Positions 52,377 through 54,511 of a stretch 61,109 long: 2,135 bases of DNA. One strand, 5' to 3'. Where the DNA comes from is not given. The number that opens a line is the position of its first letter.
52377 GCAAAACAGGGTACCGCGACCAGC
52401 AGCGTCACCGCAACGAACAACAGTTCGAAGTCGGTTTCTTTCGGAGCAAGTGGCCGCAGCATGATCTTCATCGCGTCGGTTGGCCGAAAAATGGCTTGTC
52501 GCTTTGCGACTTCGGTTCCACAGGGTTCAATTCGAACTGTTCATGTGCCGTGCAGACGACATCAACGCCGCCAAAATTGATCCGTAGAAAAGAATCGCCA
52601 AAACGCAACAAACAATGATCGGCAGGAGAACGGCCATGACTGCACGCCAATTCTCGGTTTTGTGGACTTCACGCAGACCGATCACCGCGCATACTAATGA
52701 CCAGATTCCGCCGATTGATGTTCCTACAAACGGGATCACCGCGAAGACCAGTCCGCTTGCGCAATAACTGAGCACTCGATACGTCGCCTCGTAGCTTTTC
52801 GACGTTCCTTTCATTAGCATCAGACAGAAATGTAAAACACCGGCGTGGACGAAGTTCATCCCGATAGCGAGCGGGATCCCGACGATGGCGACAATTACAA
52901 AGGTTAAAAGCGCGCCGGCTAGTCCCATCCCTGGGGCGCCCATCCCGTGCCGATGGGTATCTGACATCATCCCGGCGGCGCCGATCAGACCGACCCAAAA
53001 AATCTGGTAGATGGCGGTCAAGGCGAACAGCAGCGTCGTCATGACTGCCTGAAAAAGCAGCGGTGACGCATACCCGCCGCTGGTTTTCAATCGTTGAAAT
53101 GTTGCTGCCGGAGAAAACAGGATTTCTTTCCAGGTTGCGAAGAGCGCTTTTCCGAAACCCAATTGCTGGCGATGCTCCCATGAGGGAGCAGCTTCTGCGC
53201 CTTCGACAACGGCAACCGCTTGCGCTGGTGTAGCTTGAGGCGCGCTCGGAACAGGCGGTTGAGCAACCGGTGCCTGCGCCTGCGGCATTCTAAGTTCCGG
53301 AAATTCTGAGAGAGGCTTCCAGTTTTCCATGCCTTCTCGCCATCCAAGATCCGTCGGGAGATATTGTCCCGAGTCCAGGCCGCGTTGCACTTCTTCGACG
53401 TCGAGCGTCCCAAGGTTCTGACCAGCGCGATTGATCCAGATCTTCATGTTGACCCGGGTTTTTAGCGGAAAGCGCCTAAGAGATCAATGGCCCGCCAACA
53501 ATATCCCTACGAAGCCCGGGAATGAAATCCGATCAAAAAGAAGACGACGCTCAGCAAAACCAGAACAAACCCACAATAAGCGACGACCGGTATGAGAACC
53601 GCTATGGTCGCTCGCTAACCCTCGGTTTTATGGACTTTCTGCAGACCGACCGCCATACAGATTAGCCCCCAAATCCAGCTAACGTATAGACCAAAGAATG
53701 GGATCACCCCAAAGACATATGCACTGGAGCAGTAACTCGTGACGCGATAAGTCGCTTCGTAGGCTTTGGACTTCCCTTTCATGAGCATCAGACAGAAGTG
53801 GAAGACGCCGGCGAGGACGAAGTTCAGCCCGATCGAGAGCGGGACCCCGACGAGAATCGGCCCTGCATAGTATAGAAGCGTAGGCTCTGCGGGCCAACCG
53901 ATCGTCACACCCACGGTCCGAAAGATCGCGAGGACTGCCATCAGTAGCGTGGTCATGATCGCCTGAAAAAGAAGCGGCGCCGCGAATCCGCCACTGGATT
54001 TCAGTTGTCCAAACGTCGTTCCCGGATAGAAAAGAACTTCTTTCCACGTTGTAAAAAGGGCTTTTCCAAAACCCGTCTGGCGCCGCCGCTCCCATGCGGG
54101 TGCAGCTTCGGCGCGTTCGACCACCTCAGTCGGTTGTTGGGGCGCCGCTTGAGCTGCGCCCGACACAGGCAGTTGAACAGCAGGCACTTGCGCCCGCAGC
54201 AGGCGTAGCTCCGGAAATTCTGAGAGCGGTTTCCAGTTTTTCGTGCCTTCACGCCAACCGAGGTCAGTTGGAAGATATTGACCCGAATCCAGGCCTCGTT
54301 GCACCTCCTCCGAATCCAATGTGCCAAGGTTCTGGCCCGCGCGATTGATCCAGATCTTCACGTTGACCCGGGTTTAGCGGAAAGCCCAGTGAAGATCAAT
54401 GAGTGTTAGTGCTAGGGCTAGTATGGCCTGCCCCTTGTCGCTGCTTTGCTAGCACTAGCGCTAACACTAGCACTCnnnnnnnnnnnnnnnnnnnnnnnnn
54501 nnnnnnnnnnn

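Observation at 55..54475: Degenerate 6-9-nt word arrays occupy most intergenic spacers and recur as dispersed families and inverted pairs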

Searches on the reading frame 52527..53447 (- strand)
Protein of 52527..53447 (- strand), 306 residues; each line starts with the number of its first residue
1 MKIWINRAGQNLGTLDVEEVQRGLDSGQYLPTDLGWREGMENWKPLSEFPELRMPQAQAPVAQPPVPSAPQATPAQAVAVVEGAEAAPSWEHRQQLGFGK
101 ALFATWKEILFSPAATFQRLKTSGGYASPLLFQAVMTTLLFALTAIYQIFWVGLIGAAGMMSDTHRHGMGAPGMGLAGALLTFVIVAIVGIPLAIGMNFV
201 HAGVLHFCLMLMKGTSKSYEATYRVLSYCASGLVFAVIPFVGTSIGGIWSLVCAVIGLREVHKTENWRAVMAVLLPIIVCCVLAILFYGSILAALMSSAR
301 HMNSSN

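Call 40: search_protein_families(library=pfam, proteins=[window:52527-53447:-])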
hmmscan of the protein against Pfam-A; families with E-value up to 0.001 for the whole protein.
window:52527-53447:- (306 aa): 2 families
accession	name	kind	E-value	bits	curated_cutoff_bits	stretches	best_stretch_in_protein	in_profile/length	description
PF04893.22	Yip1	-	2.8e-17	63.5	28.6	1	107-286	1-172/173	Yip1 domain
PF14237.11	GYF_2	-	1e-09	38.4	25.8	1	5-52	3-50/50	GYF domain 2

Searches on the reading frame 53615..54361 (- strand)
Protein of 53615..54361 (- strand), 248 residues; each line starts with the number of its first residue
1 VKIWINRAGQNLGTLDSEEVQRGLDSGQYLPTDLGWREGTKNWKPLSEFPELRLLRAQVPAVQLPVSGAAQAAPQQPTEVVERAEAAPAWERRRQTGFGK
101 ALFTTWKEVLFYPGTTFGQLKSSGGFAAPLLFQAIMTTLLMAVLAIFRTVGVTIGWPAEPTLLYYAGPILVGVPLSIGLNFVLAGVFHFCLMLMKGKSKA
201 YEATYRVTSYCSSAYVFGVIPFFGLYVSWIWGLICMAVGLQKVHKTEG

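Call 40: search_protein_families(library=pfam, proteins=[window:53615-54361:-])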
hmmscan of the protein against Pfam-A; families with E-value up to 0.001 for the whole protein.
window:53615-54361:- (248 aa): 2 families
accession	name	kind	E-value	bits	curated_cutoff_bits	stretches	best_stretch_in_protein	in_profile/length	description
PF04893.22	Yip1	-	2.9e-14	53.8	28.6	1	107-246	1-150/173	Yip1 domain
PF14237.11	GYF_2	-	5.1e-08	33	25.8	1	5-52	3-50/50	GYF domain 2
